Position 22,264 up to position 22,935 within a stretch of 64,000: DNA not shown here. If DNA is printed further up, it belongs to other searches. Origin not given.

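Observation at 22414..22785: Orphan ATP synthase epsilon-like gene between deoC and fabF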

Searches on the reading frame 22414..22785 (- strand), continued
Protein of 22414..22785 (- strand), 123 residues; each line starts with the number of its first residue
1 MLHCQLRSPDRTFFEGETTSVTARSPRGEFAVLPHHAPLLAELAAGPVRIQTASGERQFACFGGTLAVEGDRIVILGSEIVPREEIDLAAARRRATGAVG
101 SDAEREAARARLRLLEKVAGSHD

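Call 13: find_encoding_contigs(protein=P0046, flank=10000, max_places=2)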
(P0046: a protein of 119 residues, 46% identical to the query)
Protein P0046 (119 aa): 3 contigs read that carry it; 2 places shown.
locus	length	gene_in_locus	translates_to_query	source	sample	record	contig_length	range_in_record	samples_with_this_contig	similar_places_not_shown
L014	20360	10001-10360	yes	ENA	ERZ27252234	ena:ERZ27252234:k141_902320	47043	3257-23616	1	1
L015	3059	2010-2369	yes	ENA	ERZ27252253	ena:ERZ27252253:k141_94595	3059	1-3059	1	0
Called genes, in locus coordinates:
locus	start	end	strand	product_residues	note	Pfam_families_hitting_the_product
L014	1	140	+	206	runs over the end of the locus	PF00625:Guanylate_kin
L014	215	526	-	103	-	PF00216:Bac_DNA_binding, PF18291:HU-HIG (weak)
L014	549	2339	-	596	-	PF17092:PCB_OB (faint), PF00575:S1, PF00575:S1, PF00575:S1, PF23459:S1_RRP5 (weak), PF00575:S1, PF23459:S1_RRP5 (weak), PF00575:S1, +5 more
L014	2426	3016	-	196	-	PF01553:Acyltransferase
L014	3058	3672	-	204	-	PF02224:Cytidylate_kin, PF13189:Cytidylate_kin2, PF13207:AAA_17 (faint), PF13238:AAA_18 (faint)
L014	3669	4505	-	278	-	PF00288:GHMP_kinases_N, PF08544:GHMP_kinases_C (weak)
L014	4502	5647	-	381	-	PF01979:Amidohydro_1, PF07969:Amidohydro_3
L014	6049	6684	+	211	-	PF07650:KH_2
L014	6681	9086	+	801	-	PF13185:GAF_2, PF01590:GAF, PF13492:GAF_3 (weak), PF01590:GAF, PF13185:GAF_2, PF13492:GAF_3, PF00990:GGDEF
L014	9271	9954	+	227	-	PF01791:DeoC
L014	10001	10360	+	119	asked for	PF02823:ATP-synt_DE_N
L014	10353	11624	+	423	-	PF00109:ketoacyl-synt, PF02801:Ketoacyl-synt_C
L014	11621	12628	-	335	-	PF02912:Phe_tRNA-synt_N, PF01409:tRNA-synt_2d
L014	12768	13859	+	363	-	PF01321:Creatinase_N, PF00557:Peptidase_M24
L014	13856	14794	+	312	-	PF00801:PKD, PF18911:PKD_4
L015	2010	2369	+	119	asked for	PF02823:ATP-synt_DE_N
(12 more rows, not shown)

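Call 14: find_encoding_contigs(protein=P0052, flank=10000, max_places=2)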
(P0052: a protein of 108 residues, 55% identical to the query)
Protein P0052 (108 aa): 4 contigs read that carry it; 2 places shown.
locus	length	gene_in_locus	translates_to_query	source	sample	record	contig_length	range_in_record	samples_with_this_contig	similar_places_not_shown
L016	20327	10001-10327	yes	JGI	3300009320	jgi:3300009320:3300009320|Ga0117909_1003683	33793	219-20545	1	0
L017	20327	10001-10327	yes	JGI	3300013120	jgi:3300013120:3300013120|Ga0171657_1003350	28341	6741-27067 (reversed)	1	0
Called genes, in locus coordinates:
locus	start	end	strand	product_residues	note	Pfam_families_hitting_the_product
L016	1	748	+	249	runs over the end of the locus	PF03755:YicC-like_N, PF08340:YicC-like_C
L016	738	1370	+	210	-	PF00625:Guanylate_kin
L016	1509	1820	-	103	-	PF00216:Bac_DNA_binding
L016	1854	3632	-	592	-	PF00575:S1, PF17092:PCB_OB (faint), PF21710:Spt6_S1 (faint), PF13509:S1_2 (faint), PF00575:S1, PF00575:S1, PF23459:S1_RRP5 (weak), PF00575:S1, +2 more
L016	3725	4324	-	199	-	PF01553:Acyltransferase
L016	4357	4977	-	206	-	PF02224:Cytidylate_kin, PF13189:Cytidylate_kin2, PF13238:AAA_18 (weak)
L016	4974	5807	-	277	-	PF00288:GHMP_kinases_N, PF08544:GHMP_kinases_C (weak)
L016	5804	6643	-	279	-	PF07969:Amidohydro_3, PF01979:Amidohydro_1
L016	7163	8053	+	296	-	PF00009:GTP_EFTU (weak), PF00350:Dynamin_N (weak), PF01926:MMR_HSR1, PF04548:AIG1 (weak), PF07650:KH_2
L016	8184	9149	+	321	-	-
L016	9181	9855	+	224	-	PF01791:DeoC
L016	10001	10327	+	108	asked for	PF02823:ATP-synt_DE_N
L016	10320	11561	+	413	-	PF00109:ketoacyl-synt, PF02801:Ketoacyl-synt_C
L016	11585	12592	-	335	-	PF02912:Phe_tRNA-synt_N, PF01409:tRNA-synt_2d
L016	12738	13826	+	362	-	PF01321:Creatinase_N, PF00557:Peptidase_M24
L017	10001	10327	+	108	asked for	PF02823:ATP-synt_DE_N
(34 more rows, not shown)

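Call 22: find_encoding_contigs(protein=P0056, flank=10000, max_places=2)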
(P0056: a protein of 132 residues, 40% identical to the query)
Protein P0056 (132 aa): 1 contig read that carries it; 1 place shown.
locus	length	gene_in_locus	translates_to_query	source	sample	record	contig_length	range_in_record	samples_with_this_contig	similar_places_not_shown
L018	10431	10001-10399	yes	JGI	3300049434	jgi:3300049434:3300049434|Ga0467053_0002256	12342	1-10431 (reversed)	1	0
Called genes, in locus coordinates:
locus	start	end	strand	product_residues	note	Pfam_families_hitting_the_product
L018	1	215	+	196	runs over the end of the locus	PF01451:LMWPc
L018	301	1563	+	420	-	PF00464:SHMT, PF00155:Aminotran_1_2, PF01212:Beta_elim_lyase, PF01041:DegT_DnrJ_EryC1 (weak)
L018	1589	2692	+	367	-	PF00953:Glycos_transf_4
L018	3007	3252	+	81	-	PF09527:ATPase_gene1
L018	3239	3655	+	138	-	-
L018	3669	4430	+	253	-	PF00119:ATP-synt_A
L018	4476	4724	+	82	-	PF00137:ATP-synt_C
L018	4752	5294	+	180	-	PF00430:ATP-synt_B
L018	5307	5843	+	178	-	PF00213:OSCP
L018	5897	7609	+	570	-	PF02874:ATP-synt_ab_N, PF00006:ATP-synt_ab, PF00306:ATP-synt_ab_C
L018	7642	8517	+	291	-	PF00231:ATP-synt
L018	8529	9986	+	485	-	PF02874:ATP-synt_ab_N, PF00006:ATP-synt_ab, PF22919:ATP-synt_VA_C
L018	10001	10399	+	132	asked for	PF02823:ATP-synt_DE_N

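Call 23: find_encoding_contigs(protein=P0054, flank=10000, max_places=2)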
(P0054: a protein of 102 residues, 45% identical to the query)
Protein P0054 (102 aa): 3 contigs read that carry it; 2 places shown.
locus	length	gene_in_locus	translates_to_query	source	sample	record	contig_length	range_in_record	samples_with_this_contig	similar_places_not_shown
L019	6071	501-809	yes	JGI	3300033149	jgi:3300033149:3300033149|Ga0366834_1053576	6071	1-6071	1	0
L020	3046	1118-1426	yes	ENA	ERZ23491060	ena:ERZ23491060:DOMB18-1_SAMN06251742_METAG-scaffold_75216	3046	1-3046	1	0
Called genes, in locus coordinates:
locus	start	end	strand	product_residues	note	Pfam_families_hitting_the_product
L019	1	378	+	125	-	?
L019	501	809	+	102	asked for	PF02823:ATP-synt_DE_N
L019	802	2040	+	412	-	PF00109:ketoacyl-synt, PF00108:Thiolase_N (faint), PF02801:Ketoacyl-synt_C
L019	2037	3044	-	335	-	PF02912:Phe_tRNA-synt_N, PF01409:tRNA-synt_2d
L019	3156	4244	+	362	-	PF01321:Creatinase_N, PF00557:Peptidase_M24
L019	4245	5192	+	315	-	PF00801:PKD, PF18911:PKD_4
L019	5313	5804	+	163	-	PF01899:MNHE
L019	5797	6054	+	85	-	PF04066:MrpF_PhaF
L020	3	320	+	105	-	?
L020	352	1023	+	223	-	PF01791:DeoC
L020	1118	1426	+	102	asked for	PF02823:ATP-synt_DE_N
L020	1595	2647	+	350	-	PF00108:Thiolase_N (faint), PF00109:ketoacyl-synt, PF02801:Ketoacyl-synt_C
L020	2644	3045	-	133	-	?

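Call 30: find_related_loci(query=A1, collection=genome_contigs, flank=10000)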
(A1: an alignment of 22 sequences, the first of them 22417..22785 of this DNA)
Query A1 (123 aa) in genome_contigs; peptide patterns used: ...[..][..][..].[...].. (x = any residue, [..] = any of these).
600 stretches matched a pattern (row limit reached: there are more); 397 encode a relative of the query (tblastn E <= 1e-3); the best 80 are kept; 80 distinct loci.
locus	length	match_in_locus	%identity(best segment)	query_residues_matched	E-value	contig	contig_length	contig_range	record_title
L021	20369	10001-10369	67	1-123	2e-45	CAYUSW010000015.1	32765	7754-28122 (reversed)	MAG TPA_asm: uncultured Thermotogae bacterium isolate binchicken_co255_456 genome assembly, contig: k141_3335787, whole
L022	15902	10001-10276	58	2-93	1e-31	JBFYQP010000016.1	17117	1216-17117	MAG: Candidatus Bipolaricaulota bacterium isolate PPR_0189 PPR_0189.fa_k121_633590, whole genome shotgun sequence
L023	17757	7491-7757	60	2-90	3e-30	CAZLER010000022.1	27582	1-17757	MAG TPA_asm: uncultured Thermotogae bacterium isolate SRP332253_co2_77 genome assembly, contig: NODE_1575_length_27582_c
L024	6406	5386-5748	47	2-122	8e-30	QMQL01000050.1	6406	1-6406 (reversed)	MAG: Candidatus Acetothermia bacterium isolate B2_G16 B2_Guay16_scaffold_12052, whole genome shotgun sequence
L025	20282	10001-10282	55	2-95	7e-30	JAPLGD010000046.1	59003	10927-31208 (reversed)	MAG: Candidatus Bipolaricaulota bacterium isolate LacPavin_0920_SED3_MAG_66_54 LacPavin_0920_SED3_scaffold_1510641, whol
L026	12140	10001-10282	52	1-94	1e-27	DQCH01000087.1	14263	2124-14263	MAG TPA_asm: Candidatus Acetothermia bacterium isolate UBA9294 contig_36011, whole genome shotgun sequence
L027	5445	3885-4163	53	2-94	4e-26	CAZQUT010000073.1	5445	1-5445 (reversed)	MAG TPA_asm: uncultured Thermotogae bacterium isolate SRP191223_co2_124 genome assembly, contig: NODE_17534_length_5445_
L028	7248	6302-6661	43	1-121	3e-25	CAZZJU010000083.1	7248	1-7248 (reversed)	MAG TPA_asm: uncultured Thermotogae bacterium isolate SRP128015_co1_136 genome assembly, contig: NODE_17788_length_7248_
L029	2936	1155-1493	42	2-120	2e-22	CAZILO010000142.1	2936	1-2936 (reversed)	MAG TPA_asm: uncultured Thermotogae bacterium isolate binchicken_co164_76 genome assembly, contig: NODE_24407_length_293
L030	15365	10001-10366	42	2-122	3e-21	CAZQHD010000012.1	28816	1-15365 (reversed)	MAG TPA_asm: uncultured Thermotogae bacterium isolate SRP332253_co2_10 genome assembly, contig: NODE_1457_length_28816_c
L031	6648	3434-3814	36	2-122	3e-18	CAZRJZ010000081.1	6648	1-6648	MAG TPA_asm: uncultured Rickettsiales bacterium isolate SRP342105_co1_377 genome assembly, contig: NODE_16326_length_664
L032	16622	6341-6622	43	2-94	4e-16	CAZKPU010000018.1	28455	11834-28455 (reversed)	MAG TPA_asm: uncultured Thermotogae bacterium isolate binchicken_co42_504 genome assembly, contig: NODE_1736_length_2845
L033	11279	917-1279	35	2-116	5e-16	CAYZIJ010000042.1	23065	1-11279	MAG TPA_asm: uncultured Terricaulis sp. isolate SRP302895_co1_306 genome assembly, contig: NODE_4025_length_23065_cov_59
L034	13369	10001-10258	44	2-87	7e-16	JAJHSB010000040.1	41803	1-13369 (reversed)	MAG: Candidatus Acetothermia bacterium isolate NSHQ14.2015.Bin1 k141_3165, whole genome shotgun sequence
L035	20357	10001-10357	35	8-114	1e-15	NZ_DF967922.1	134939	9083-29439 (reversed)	Veillonella tobetsuensis strain ATCC BAA-2400, whole genome shotgun sequence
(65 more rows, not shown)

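Call 32: list_cluster_members(proteins=[P0012, P0018, P0019, P0027, P0031, P0039, P0041, P0050, P0051, P0046])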
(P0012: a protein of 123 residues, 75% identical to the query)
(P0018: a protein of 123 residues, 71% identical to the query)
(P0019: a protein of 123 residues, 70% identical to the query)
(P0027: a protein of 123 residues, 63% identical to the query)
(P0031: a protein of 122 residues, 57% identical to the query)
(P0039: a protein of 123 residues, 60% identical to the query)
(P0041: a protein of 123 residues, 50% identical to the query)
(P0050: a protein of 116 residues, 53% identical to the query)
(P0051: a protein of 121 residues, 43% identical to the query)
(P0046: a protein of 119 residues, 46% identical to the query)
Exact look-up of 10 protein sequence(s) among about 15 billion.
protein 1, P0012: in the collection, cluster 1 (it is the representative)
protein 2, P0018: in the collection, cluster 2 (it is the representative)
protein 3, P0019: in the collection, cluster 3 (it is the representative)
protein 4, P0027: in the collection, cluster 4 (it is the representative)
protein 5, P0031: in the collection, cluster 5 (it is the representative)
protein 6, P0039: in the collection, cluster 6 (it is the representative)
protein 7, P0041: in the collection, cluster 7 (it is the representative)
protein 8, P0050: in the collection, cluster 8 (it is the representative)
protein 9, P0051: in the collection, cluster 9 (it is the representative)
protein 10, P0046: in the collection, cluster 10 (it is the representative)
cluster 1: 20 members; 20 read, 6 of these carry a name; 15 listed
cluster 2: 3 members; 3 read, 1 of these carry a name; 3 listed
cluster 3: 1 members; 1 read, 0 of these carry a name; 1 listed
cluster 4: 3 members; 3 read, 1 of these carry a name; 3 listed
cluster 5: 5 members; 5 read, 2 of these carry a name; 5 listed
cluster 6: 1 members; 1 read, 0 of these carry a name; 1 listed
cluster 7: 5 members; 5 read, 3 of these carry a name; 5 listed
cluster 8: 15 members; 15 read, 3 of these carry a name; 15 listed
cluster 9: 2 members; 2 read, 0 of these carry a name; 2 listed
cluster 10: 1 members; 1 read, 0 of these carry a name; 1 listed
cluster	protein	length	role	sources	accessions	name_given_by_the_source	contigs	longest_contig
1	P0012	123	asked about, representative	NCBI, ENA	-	-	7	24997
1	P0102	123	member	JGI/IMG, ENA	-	F-type H+-transporting ATPase subunit epsilon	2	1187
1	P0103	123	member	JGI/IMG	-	F-type H+-transporting ATPase subunit epsilon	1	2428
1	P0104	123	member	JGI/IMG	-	F-type H+-transporting ATPase subunit epsilon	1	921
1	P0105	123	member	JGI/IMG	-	F-type H+-transporting ATPase subunit epsilon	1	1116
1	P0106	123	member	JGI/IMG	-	F-type H+-transporting ATPase subunit epsilon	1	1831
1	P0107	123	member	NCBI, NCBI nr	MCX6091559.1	MAG: F0F1 ATP synthase subunit epsilon [Candidatus Bipolaricaulota bacterium] | F0F1 ATP synthase subunit epsilon [Candidatus Bipolaricaulota bacterium]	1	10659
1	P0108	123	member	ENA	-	-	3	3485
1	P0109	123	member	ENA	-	-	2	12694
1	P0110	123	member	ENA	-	-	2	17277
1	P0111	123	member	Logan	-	-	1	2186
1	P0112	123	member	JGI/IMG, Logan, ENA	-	-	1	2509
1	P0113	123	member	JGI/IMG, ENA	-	-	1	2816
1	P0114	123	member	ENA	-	-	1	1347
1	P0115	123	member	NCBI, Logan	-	-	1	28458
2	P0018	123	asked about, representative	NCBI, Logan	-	-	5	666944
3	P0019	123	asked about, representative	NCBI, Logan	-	-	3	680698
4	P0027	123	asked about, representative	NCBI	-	-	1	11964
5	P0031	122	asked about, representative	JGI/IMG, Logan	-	-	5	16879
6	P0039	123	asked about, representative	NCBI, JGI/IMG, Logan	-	-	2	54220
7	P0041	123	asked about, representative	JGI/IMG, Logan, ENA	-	-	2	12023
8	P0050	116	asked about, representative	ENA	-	-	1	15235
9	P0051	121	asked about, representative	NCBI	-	-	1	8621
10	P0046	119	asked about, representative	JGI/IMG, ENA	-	-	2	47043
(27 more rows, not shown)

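Call 55: search_solved_structures(query=A1, max_evalue=0.001, show_alignments=2)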
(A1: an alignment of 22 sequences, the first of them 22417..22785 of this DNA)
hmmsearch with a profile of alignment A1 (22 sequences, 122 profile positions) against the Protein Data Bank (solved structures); distinct sequences matched with E-value up to 0.001: 43.
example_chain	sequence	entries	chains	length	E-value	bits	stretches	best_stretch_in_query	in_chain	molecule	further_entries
2qe7_H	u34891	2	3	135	3.2e-22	82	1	5-115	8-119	ATP synthase subunit epsilon | ATP synthase epsilon chain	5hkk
5ik2_H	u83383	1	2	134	3.3e-21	78.7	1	5-115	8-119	ATP synthase epsilon chain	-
2rq6_A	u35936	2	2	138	8.7e-19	70.9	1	2-112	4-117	ATP synthase epsilon chain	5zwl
2rq7_A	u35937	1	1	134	5.7e-18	68.3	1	2-113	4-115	ATP synthase epsilon chain,ATP synthase epsilon chain, chloroplastic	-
9o19_H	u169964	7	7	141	1e-17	67.5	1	2-108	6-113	ATP synthase epsilon chain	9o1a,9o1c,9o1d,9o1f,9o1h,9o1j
7p2y_e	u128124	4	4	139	1e-17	67.4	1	1-115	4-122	ATP synthase epsilon chain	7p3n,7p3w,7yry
8zi0_e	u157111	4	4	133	1.1e-17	67.4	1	1-115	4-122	ATP synthase epsilon chain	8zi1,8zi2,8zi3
8hgx_A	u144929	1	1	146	1.2e-17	67.2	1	1-115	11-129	ATP synthase epsilon chain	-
9vkp_H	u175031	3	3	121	7.9e-17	64.6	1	5-114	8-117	ATP synthase epsilon chain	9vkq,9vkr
2e5y_A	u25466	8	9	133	8.6e-17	64.5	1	3-115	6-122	ATP synthase epsilon chain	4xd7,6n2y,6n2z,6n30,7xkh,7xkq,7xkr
7vil_A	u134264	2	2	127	9.3e-17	64.4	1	5-114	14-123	ATP synthase epsilon chain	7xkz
6foc_H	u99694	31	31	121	1.1e-16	64.1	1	4-116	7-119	ATP synthase epsilon chain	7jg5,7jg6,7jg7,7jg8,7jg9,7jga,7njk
6pi4_A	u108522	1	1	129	1.3e-16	63.8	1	4-116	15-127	ATP synthase epsilon chain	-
9itj_R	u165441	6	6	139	2.6e-16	62.9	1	3-114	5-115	ATP synthase epsilon chain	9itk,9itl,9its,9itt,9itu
22vl_e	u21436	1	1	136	3.4e-16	62.5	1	4-112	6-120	ATP synthase epsilon chain, chloroplastic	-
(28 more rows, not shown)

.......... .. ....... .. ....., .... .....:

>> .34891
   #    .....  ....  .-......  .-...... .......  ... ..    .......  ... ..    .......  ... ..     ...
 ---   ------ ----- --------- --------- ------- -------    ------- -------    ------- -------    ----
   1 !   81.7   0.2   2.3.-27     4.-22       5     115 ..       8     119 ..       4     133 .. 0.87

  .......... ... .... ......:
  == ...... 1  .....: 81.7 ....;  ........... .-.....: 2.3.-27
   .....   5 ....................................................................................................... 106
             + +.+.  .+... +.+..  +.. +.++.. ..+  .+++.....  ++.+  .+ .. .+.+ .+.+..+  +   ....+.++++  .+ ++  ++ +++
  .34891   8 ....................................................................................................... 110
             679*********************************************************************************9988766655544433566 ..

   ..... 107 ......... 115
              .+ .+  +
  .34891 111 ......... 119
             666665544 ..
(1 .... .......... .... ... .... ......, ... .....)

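Call 63: predict_structure(alignment_id=A1)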
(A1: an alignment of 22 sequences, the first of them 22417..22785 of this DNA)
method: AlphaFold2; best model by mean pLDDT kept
length: 123 residues; sequences in the alignment: 22
mean_pLDDT: 94.2   pTM: 0.85
mean pLDDT of the five models: 94.2, 94.0, 93.8, 93.5, 93.3
residues with pLDDT >= 90: 111; 70-90: 9; 50-70: 2; < 50: 1
segments of 3 or more residues with pLDDT < 50: none
pLDDT, mean of each block of 10 residues (from residue 1): 95 98 97 96 97 96 97 97 96 89 92 94 52
secondary structure, 60 per line:
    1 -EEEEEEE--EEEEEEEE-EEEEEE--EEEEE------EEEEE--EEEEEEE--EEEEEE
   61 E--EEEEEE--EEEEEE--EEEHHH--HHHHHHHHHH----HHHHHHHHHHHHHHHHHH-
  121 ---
elements in order: E2-8 E11-18 E20-25 E28-32 E39-43 E46-52 E55-61 E64-69 E72-77 E80-82 H88-97 H102-119

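Call 67: fold_search(model_id=the predicted structure, library=pdb)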
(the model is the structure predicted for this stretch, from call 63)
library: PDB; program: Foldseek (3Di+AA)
matches with E <= 10: 455; with E <= 0.001: 80
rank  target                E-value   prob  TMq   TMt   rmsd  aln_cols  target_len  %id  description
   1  8hgx_MODEL_1_A        1.2e-12  1.00  0.80  0.72   3.3       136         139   27  NMR solution structure of subunit epsilon of the Acinetobacter baumannii F-ATP synthase (released 2023-11-22)
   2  9a4b_B                4.8e-12  1.00  0.84  0.79   2.2       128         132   27  Integrative model of ABRB-ATPE by crosslinking MS and deep learning (released 2024-09-18)
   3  5ik2_H                8.5e-12  1.00  0.83  0.78   3.2       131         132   29  Caldalaklibacillus thermarum F1-ATPase (epsilon mutant) (released 2016-09-21)
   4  5hkk_H                9.0e-12  1.00  0.83  0.77   3.1       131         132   30  Caldalaklibacillus thermarum F1-ATPase (wild type) (released 2016-09-21)
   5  5ik2_P                1.4e-11  1.00  0.82  0.76   3.1       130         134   29  Caldalaklibacillus thermarum F1-ATPase (epsilon mutant) (released 2016-09-21)
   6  2e5y_A                1.6e-11  1.00  0.84  0.78   2.7       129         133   26  Epsilon subunit and ATP complex of F1F0-ATP synthase from the Thermophilic Bacillus PS3 (released 2007-07-10)
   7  1aqt                  2.3e-11  1.00  0.82  0.76   3.0       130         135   24  EPSILON SUBUNIT OF F1F0-ATP SYNTHASE FROM ESCHERICHIA COLI (released 1998-02-04)
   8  6q45_H                3.4e-11  1.00  0.80  0.74   3.2       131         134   20  F1-ATPase from Fusobacterium nucleatum (released 2019-07-10)
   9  7njk_H                7.3e-11  1.00  0.80  0.83   3.0       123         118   30  Mycobacterium smegmatis ATP synthase state 1a (released 2021-10-27)
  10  8ap9_H                8.2e-11  1.00  0.75  0.60   3.3       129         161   20  rotor of the Trypanosoma brucei mitochondrial ATP synthase dimer (released 2022-10-26)
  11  8h9j_H                8.7e-11  1.00  0.72  0.68   3.8       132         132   23  Human ATP synthase state2 subregion 3 (released 2023-05-31)
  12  6zg8_H                1.2e-10  1.00  0.74  0.69   3.7       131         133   22  bovine ATP synthase rotor domain state 2 (released 2020-09-09)
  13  6f5d_H                1.2e-10  1.00  0.76  0.65   3.5       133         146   20  Trypanosoma brucei F1-ATPase (released 2018-02-21)
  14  1e79_H                1.2e-10  1.00  0.75  0.71   3.5       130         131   22  Bovine F1-ATPase inhibited by DCCD (dicyclohexylcarbodiimide) (released 2000-11-03)
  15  8dbt_H                1.6e-10  1.00  0.77  0.71   3.3       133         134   25  E. coli ATP synthase imaged in 10mM MgATP State2 "down (released 2023-01-25)
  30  4yxw_H                2.1e-09  1.00  0.73  0.70   3.4       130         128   22  Bovine heart mitochondrial F1-ATPase inhibited by AMP-PNP and ADP in the presence of thiophosphate. (released 2015-05-06)
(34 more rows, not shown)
